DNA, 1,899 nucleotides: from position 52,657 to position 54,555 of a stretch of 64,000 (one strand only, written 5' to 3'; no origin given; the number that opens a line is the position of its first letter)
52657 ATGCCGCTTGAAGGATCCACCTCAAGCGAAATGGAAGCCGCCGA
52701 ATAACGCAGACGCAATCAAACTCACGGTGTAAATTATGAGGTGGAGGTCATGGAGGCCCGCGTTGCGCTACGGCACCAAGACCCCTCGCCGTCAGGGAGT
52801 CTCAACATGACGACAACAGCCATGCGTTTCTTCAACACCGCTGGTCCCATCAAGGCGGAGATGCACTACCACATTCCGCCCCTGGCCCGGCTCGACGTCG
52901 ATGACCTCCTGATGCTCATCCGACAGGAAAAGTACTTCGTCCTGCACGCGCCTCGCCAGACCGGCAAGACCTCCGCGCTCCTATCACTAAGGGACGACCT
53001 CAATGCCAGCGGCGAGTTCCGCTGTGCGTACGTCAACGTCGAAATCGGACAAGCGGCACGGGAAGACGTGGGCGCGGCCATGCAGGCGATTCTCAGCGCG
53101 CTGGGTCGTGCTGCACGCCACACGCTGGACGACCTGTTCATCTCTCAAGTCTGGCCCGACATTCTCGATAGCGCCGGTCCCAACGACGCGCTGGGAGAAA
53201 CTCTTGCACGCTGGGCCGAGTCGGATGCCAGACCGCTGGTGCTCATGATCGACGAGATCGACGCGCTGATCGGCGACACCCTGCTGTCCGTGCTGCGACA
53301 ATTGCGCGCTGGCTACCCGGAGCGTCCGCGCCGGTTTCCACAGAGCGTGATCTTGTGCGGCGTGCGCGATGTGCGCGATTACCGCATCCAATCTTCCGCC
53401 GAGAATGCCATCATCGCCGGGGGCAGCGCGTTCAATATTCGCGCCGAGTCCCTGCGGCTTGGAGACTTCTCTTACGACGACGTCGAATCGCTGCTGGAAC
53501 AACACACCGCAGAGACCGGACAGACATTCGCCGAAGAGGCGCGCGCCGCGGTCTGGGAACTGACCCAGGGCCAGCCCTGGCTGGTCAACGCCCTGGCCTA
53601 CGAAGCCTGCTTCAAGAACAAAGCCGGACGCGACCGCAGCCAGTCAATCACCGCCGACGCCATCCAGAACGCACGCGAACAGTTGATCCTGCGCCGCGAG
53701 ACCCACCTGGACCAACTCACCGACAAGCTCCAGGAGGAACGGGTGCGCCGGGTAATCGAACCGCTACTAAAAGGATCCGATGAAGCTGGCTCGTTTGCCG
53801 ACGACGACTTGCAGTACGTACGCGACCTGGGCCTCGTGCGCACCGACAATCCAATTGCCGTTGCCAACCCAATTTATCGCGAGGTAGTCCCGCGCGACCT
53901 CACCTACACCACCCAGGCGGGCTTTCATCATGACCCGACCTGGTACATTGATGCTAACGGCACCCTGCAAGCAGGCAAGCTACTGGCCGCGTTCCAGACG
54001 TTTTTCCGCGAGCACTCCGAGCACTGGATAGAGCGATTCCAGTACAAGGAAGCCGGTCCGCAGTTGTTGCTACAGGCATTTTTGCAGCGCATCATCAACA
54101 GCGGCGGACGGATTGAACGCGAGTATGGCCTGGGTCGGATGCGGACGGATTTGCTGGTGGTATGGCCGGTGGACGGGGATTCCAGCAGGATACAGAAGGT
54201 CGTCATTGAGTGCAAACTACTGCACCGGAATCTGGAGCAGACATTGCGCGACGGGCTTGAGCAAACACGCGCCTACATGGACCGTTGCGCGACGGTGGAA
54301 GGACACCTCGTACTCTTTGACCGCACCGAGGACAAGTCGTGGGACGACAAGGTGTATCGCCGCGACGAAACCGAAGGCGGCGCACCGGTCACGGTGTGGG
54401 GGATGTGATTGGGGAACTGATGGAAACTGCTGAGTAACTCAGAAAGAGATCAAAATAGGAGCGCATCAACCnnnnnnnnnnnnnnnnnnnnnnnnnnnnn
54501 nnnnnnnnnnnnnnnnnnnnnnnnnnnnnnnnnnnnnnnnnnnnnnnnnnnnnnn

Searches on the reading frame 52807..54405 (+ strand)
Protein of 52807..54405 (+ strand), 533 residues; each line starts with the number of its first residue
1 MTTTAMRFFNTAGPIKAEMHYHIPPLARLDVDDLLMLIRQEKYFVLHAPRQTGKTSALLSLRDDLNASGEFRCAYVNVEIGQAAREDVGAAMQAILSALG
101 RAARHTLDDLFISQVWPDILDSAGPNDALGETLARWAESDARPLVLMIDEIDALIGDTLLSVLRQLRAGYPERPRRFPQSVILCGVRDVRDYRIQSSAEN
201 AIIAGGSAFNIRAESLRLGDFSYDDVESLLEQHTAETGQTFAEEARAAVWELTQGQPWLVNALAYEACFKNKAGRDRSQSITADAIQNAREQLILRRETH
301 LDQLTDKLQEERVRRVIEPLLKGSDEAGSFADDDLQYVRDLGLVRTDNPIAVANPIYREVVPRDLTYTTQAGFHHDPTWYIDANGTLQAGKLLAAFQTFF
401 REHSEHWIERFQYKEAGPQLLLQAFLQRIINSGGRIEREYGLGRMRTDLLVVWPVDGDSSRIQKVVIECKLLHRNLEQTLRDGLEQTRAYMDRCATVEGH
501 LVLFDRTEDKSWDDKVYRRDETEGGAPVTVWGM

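Call 5: search_protein_families(library=pfam, proteins=[window:52819-54405:+], max_evalue=0.01)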
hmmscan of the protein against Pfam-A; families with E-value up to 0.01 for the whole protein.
window:52819-54405:+ (529 aa): 5 families
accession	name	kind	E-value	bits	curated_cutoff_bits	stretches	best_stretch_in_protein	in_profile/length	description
PF13401.12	AAA_22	-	1e-08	36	27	1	36-187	4-128/130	AAA domain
PF14516.12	AAA_35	-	4.8e-06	26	27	1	41-318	35-290/331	AAA-like domain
PF13191.12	AAA_16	-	0.00013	22.9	32.6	1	38-162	25-155/167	AAA ATPase domain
PF24883.2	NPHP3_N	-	0.00081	20.1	24.8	1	37-151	22-137/164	Nephrocystin 3, N-terminal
PF00004.35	AAA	-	0.0025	18.7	21.2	0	41-154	2-73/131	ATPase family associated with various cellular activities (AAA)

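Call 6: search_protein_families(library=padloc, proteins=[window:52819-54405:+], max_evalue=0.01)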
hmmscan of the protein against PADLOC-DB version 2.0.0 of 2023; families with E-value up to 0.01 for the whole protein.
window:52819-54405:+ (529 aa): 0 families

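Call 7: search_protein_families(library=ncbifam, proteins=[window:52819-54405:+], max_evalue=0.01)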
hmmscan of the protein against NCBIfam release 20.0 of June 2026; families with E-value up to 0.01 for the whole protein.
window:52819-54405:+ (529 aa): 0 families

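Call 28: find_homologous_proteins(query=window:52819-54405:+)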
Query window:52819-54405:+ (529 aa): 8000 proteins with E <= 0.001 among 8000 candidates; the best 120 are listed.
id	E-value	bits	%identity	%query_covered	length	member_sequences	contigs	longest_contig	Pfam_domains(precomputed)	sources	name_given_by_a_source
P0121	0.0e+0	1177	97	100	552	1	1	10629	PF13401.13,PF14516.13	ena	-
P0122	0.0e+0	1173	97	100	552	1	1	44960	PF13401.13,PF14516.13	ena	-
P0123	0.0e+0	1167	97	100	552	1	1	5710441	PF13401.13,PF14516.13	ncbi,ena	-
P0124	0.0e+0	1166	97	100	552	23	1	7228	PF13401.13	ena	-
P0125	0.0e+0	1158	97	100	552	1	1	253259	PF13401.13,PF14516.13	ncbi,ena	-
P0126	0.0e+0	1156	96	100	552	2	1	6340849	PF13401.13,PF14516.13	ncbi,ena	-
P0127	0.0e+0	1154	96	100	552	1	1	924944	PF13401.13,PF14516.13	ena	-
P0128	0.0e+0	1150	95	100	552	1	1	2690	PF13401.13,PF14516.13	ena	-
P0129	0.0e+0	1142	95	100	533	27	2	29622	PF13401.13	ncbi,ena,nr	ncbi:MAG: ATP-binding protein [Gemmatimonadota bacterium]|nr:ATP-binding protein [Gemmatimonadota ba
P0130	0.0e+0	1137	94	100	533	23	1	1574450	PF13401.13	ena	-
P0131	0.0e+0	1058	87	100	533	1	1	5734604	PF13401.13,PF14516.13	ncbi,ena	-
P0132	0.0e+0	1056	87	100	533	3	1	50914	PF13401.13,PF14516.13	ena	-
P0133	0.0e+0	1055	86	100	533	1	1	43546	PF13401.13,PF14516.13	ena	-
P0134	0.0e+0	1053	86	100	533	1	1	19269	PF13401.13,PF14516.13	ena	-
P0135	0.0e+0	1052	86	100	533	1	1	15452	PF13401.13,PF14516.13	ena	-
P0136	0.0e+0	1050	86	100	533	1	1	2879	PF13401.13,PF14516.13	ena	-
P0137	0.0e+0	1050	86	100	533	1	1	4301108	PF13401.13,PF14516.13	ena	-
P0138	0.0e+0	1047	86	100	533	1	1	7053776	PF13401.13,PF14516.13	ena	-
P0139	0.0e+0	1047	87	100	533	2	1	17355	PF13401.13,PF14516.13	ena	-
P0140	0.0e+0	1046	86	100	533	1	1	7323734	PF13401.13,PF14516.13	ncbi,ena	-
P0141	0.0e+0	1045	86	100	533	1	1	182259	PF13401.13,PF14516.13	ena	-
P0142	0.0e+0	1045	85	100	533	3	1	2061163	PF13401.13,PF14516.13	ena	-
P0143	0.0e+0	1045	85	100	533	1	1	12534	PF13401.13,PF14516.13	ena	-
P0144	0.0e+0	1044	86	100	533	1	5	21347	PF13401.13,PF14516.13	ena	-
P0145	0.0e+0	1042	86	100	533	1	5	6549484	PF13401.13,PF14516.13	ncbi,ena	-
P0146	0.0e+0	1042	86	100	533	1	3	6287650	PF13401.13,PF14516.13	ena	-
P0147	0.0e+0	1041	86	100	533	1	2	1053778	PF13401.13,PF14516.13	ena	-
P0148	0.0e+0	1041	86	100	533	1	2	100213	PF13401.13,PF14516.13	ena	-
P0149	0.0e+0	1040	86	100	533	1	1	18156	PF13401.13,PF14516.13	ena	-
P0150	0.0e+0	1040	85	100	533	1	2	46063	PF13401.13,PF14516.13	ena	-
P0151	0.0e+0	1040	86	100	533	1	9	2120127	PF13401.13,PF14516.13,PF13191.13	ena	-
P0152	0.0e+0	1039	86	100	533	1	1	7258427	PF13401.13,PF14516.13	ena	-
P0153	0.0e+0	1039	85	100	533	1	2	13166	PF13401.13,PF14516.13,PF13191.13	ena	-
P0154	0.0e+0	1038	85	100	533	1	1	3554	PF13401.13,PF14516.13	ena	-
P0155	0.0e+0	1038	86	100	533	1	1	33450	PF13401.13,PF14516.13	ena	-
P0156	0.0e+0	1037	85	100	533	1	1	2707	PF13401.13,PF14516.13,PF13191.13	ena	-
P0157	0.0e+0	1037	85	100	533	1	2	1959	PF13401.13,PF14516.13,PF13191.13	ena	-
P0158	0.0e+0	1036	85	100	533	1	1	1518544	PF13401.13,PF14516.13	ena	-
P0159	0.0e+0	1035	85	100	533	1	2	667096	PF13401.13,PF14516.13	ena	-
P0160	0.0e+0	1035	85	100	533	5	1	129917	PF13401.13,PF14516.13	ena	-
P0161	0.0e+0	1035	84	100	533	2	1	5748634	PF13401.13,PF14516.13,PF13191.13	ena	-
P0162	0.0e+0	1034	85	100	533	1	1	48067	PF13401.13,PF14516.13,PF13191.13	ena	-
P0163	0.0e+0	1032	85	100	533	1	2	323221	PF13401.13,PF14516.13,PF13191.13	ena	-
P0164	0.0e+0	1026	84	100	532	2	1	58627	PF13401.13,PF14516.13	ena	-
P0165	0.0e+0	1023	84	100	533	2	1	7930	PF13401.13,PF14516.13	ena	-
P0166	0.0e+0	1021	84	100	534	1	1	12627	PF13401.13,PF14516.13,PF13191.13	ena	-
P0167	0.0e+0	1019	84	100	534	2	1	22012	PF13401.13,PF14516.13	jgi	-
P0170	0.0e+0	1017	84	100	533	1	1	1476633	PF13401.13,PF14516.13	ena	-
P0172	0.0e+0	1014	84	100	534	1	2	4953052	PF13401.13,PF14516.13,PF13191.13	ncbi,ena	-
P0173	0.0e+0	1013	84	100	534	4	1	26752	PF13401.13,PF14516.13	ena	-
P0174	0.0e+0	1013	84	100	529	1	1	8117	PF13401.13,PF14516.13,PF13191.13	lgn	-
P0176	0.0e+0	1011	84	100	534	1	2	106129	PF13401.13,PF14516.13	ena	-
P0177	0.0e+0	1011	83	100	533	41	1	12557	PF13401.13,PF14516.13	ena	-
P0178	1.3e-297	1006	83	100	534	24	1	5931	PF13401.13,PF14516.13,PF13191.13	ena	-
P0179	1.3e-297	1006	82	100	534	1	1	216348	PF13401.13,PF14516.13,PF13191.13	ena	-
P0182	7.8e-297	1003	83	100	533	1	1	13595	PF13401.13,PF14516.13,PF13191.13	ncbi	-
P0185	8.5e-295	997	81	100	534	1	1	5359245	PF13401.13,PF14516.13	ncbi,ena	-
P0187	7.9e-292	987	81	100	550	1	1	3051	PF13401.13,PF14516.13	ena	-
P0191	2.3e-289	979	79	100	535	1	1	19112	PF13401.13,PF14516.13,PF13191.13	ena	-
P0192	2.7e-289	978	80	100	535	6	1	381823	PF13401.13,PF14516.13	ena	-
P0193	3.0e-289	978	80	100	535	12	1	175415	PF13401.13,PF14516.13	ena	-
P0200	9.4e-285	963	80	100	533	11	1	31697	PF13401.13,PF14516.13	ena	-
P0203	2.8e-284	962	78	100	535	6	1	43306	PF13401.13,PF14516.13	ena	-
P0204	3.5e-284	962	78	100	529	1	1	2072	PF13401.13,PF14516.13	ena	-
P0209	7.2e-281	951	78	100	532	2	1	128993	PF13401.13,PF14516.13,PF13191.13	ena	-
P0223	9.6e-277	937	77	100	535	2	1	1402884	PF13401.13,PF14516.13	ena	-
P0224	1.5e-276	936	76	100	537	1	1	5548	PF13401.13,PF14516.13,PF13191.13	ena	-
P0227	3.5e-276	935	77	100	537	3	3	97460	PF13401.13,PF14516.13,PF13191.13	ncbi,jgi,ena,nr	ncbi:MAG: ATP-binding protein [Immundisolibacterales bacterium]|nr:ATP-binding protein [Immundisolib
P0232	2.2e-275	933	77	100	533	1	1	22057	PF13401.13,PF14516.13,PF13191.13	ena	-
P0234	6.2e-275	931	76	100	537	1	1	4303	PF13401.13,PF14516.13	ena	-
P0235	6.8e-275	931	76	100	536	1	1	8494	PF13401.13,PF14516.13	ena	-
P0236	7.8e-275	931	77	100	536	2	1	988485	PF13401.13,PF14516.13,PF13191.13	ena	-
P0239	2.3e-274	929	75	100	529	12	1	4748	PF13401.13,PF14516.13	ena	-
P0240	2.3e-274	929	77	100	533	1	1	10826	PF13401.13,PF14516.13,PF13191.13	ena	-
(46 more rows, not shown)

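Call 29: find_encoding_contigs(protein=P0151, flank=6000, max_places=10)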
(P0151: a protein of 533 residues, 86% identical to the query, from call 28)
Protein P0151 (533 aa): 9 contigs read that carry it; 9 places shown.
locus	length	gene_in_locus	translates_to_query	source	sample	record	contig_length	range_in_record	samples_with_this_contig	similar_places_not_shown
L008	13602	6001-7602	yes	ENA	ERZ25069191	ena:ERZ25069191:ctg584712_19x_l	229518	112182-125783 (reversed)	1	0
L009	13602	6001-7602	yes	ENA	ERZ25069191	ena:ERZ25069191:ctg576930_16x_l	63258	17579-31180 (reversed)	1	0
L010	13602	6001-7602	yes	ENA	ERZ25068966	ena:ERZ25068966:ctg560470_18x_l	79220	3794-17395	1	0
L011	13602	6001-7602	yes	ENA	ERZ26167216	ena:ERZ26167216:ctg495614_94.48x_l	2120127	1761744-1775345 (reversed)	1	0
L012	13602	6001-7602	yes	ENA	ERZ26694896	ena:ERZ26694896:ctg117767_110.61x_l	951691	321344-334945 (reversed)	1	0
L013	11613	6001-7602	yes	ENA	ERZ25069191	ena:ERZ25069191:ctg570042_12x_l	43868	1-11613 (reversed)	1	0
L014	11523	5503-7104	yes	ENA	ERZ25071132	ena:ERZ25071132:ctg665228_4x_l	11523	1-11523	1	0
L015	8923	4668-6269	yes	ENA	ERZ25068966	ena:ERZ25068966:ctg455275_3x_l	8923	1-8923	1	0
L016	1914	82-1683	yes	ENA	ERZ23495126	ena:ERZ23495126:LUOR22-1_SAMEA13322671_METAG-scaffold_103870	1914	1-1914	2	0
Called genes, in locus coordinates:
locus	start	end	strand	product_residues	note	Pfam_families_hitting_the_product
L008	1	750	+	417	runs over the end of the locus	PF01547:SBP_bac_1, PF13416:SBP_bac_8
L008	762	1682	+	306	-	PF00528:BPD_transp_1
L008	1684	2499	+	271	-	PF00528:BPD_transp_1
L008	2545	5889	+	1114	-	PF00176:SNF2-rel_dom, PF00270:DEAD (weak), PF04851:ResIII, PF00271:Helicase_C, PF13020:NOV_C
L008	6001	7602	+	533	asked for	PF13191:AAA_16 (weak), PF14516:AAA_35 (weak), PF13401:AAA_22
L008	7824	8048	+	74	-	PF02604:PhdYeFM_antitox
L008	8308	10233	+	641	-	PF00580:UvrD-helicase, PF13245:AAA_19, PF01443:Viral_helicase1 (faint), PF13361:UvrD_C, PF13538:UvrD_C_2 (faint)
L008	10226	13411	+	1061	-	PF06634:DUF1156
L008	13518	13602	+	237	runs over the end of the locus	-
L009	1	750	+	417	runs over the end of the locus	PF01547:SBP_bac_1, PF13416:SBP_bac_8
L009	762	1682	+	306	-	PF00528:BPD_transp_1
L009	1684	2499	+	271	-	PF00528:BPD_transp_1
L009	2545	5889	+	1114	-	PF00176:SNF2-rel_dom, PF00270:DEAD (weak), PF04851:ResIII, PF00271:Helicase_C, PF13020:NOV_C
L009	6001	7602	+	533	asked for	PF13191:AAA_16 (weak), PF14516:AAA_35 (weak), PF13401:AAA_22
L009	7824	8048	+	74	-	PF02604:PhdYeFM_antitox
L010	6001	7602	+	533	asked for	PF13191:AAA_16 (weak), PF14516:AAA_35 (weak), PF13401:AAA_22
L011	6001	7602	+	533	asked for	PF13191:AAA_16 (weak), PF14516:AAA_35 (weak), PF13401:AAA_22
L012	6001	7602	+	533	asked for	PF13191:AAA_16 (weak), PF14516:AAA_35 (weak), PF13401:AAA_22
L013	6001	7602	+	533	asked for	PF13191:AAA_16 (weak), PF14516:AAA_35 (weak), PF13401:AAA_22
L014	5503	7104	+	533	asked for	PF13191:AAA_16 (weak), PF14516:AAA_35 (weak), PF13401:AAA_22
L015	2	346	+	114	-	?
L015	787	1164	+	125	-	PF00528:BPD_transp_1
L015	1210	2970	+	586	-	PF00176:SNF2-rel_dom, PF00270:DEAD (weak), PF04851:ResIII, PF00271:Helicase_C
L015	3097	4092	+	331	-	-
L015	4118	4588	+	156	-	PF13020:NOV_C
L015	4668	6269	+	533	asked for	PF13191:AAA_16 (weak), PF14516:AAA_35 (weak), PF13401:AAA_22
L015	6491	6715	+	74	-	PF02604:PhdYeFM_antitox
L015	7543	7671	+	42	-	-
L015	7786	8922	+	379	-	?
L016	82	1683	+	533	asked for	PF13191:AAA_16 (weak), PF14516:AAA_35 (weak), PF13401:AAA_22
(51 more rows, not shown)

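Call 30: find_encoding_contigs(protein=P0123, flank=10000, max_places=3)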
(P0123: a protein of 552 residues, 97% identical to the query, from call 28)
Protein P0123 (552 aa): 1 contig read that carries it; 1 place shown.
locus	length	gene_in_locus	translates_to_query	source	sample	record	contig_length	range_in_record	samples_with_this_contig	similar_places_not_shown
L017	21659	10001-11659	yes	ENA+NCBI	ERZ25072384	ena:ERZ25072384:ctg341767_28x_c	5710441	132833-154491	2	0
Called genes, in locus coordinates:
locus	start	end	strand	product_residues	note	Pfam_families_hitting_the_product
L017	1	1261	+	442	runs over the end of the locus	PF02463:SMC_N, PF11398:DUF2813 (faint), PF13175:AAA_15, PF13476:AAA_23, PF13555:AAA_29 (weak), PF13304:AAA_21, PF13175:AAA_15 (weak)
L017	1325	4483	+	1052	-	PF06634:DUF1156, PF01170:UPF0020 (faint)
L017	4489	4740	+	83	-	PF12844:HTH_19 (weak), PF13443:HTH_26 (weak), PF13560:HTH_31 (weak), PF01381:HTH_3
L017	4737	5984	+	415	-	PF02463:SMC_N, PF13175:AAA_15, PF13476:AAA_23, PF13304:AAA_21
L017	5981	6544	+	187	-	-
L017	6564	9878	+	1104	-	PF04465:DUF499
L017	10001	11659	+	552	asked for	PF13401:AAA_22, PF14516:AAA_35 (faint)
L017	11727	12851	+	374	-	PF02746:MR_MLE_N, PF13378:MR_MLE_C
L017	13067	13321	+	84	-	PF05973:Gp49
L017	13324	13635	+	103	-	PF13560:HTH_31, PF13744:HTH_37, PF01381:HTH_3, PF13443:HTH_26 (weak)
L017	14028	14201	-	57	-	-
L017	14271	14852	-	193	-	PF01385:OrfB_IS605, PF07282:Cas12f1-like_TNB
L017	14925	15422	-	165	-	PF12323:HTH_OrfB_IS605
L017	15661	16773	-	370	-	PF13365:Trypsin_2, PF13180:PDZ_2, PF17820:PDZ_6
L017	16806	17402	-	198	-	PF13490:zf-HC2 (weak)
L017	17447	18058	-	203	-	PF07638:Sigma70_ECF (weak), PF04542:Sigma70_r2, PF08281:Sigma70_r4_2, PF04545:Sigma70_r4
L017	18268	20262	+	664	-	PF16177:ACAS_N, PF00501:AMP-binding, PF13193:AMP-binding_C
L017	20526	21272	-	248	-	-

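Call 32: find_related_loci(query=A1, collection=genome_contigs, flank=10000)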
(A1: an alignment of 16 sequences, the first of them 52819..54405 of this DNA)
Query A1 (529 aa) in genome_contigs; peptide patterns used: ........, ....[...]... (x = any residue, [..] = any of these).
599 stretches matched a pattern (row limit reached: there are more); 563 encode a relative of the query (tblastn E <= 1e-3); the best 80 are kept; 78 distinct loci.
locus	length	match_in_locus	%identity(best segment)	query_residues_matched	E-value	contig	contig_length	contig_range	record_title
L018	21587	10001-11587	96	1-529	0e+0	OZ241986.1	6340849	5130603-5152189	MAG: Candidatus Latescibacterota bacterium isolate 0d522d25-140f-41b3-910f-d932058e053c genome assembly, chromosome: 1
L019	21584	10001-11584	86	2-529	0e+0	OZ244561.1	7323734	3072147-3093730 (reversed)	MAG: Candidatus Latescibacterota bacterium isolate 14245923-b953-489b-b549-9f362580a9e9 genome assembly, chromosome: 1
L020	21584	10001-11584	86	2-529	0e+0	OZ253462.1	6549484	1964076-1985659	MAG: Candidatus Latescibacterota bacterium isolate 85c596c4-e601-42f5-bc00-22a25924bb3e genome assembly, chromosome: 1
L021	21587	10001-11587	86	1-529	0e+0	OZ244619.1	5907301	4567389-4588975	MAG: Candidatus Latescibacterota bacterium isolate 42df25b2-3f2b-47dc-af7c-4916403e88f0 genome assembly, chromosome: 1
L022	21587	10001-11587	84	2-529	0e+0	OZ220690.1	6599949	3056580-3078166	MAG: Candidatus Latescibacterota bacterium isolate 4544edd8-ea3d-4877-aa30-594cc490bc13 genome assembly, chromosome: 1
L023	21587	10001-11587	83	2-529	0e+0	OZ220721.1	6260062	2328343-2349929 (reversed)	MAG: Candidatus Latescibacterota bacterium isolate 1fb1e748-2903-4aab-acc2-5860c344c101 genome assembly, chromosome: 1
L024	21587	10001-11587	84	2-529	0e+0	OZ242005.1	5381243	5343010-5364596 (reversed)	MAG: Candidatus Latescibacterota bacterium isolate 4361563e-baaa-404a-b280-629f4181b36f genome assembly, chromosome: 1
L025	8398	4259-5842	83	2-529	0e+0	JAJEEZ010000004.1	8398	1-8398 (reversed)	MAG: Candidatus Latescibacterota bacterium isolate p16x34bins.62 k141_829004, whole genome shotgun sequence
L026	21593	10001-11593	79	1-529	0e+0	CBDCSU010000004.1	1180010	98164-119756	MAG: Candidatus Latescibacterota bacterium isolate 2ecd85b3-648f-40fe-bdc7-c449d976e5a8 genome assembly, contig: contig_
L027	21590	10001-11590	81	1-529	0e+0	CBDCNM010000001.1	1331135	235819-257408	MAG: Candidatus Latescibacterota bacterium isolate f150df7c-f474-47d5-8e53-e740a55afba2 genome assembly, contig: contig_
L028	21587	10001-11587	83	1-529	0e+0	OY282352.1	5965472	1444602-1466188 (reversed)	MAG: uncultured Latescibacteria bacterium genome assembly, chromosome: 1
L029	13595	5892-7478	83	1-529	0e+0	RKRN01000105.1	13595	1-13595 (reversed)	MAG: Candidatus Latescibacterota bacterium isolate PNGco_C_bin1 scaffold_654, whole genome shotgun sequence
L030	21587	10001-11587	77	1-529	0e+0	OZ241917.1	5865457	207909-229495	MAG: Candidatus Latescibacterota bacterium isolate 5e8d6608-c5e3-4027-8d72-793febe4c990 genome assembly, chromosome: 1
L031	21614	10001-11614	78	1-529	0e+0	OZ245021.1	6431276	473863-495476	MAG: Gammaproteobacteria bacterium isolate 67a87912-4c7a-4147-b5b2-fff17a58665b genome assembly, chromosome: 1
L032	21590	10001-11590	78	1-529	0e+0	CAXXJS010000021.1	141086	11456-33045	MAG: Candidatus Latescibacterota bacterium isolate d54d2296-71c2-45af-80d9-7212e301404d genome assembly, contig: contig_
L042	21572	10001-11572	78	2-529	0e+0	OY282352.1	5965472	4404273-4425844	MAG: uncultured Latescibacteria bacterium genome assembly, chromosome: 1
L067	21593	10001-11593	70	1-529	0e+0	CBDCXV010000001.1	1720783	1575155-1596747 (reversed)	MAG: Candidatus Latescibacterota bacterium isolate a04b77f4-1c6a-4467-bb03-95175eeb39fb genome assembly, contig: contig_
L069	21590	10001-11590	80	1-529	0e+0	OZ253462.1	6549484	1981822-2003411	MAG: Candidatus Latescibacterota bacterium isolate 85c596c4-e601-42f5-bc00-22a25924bb3e genome assembly, chromosome: 1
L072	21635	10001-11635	68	1-529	0e+0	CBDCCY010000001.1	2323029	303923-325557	MAG: Vicinamibacterales bacterium isolate 30d25617-1a2a-4ddc-b9f5-a158cac5d056 genome assembly, contig: contig_1, whole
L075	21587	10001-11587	71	2-529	0e+0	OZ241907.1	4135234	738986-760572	MAG: Spirochaetia bacterium isolate a6813188-a84a-44bb-94ea-091c6532f8ec genome assembly, chromosome: 1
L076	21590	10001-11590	69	2-529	0e+0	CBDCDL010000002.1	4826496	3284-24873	MAG: Spirochaetia bacterium isolate 978a6f5d-7542-411a-95a3-dd801879e222 genome assembly, contig: contig_2, whole genome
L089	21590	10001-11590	68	2-529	0e+0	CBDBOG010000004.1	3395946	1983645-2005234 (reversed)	MAG: Spirochaetia bacterium isolate 40739a5d-4c61-4e6f-ad63-b7fc718ca5ff genome assembly, contig: contig_4, whole genome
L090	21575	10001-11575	69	2-529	0e+0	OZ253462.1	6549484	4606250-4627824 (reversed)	MAG: Candidatus Latescibacterota bacterium isolate 85c596c4-e601-42f5-bc00-22a25924bb3e genome assembly, chromosome: 1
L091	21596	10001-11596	68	2-529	0e+0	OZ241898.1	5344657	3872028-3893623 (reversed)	MAG: Vicinamibacterales bacterium isolate 479fc26a-c5fd-4f96-80c2-dbb1f079bd2a genome assembly, chromosome: 1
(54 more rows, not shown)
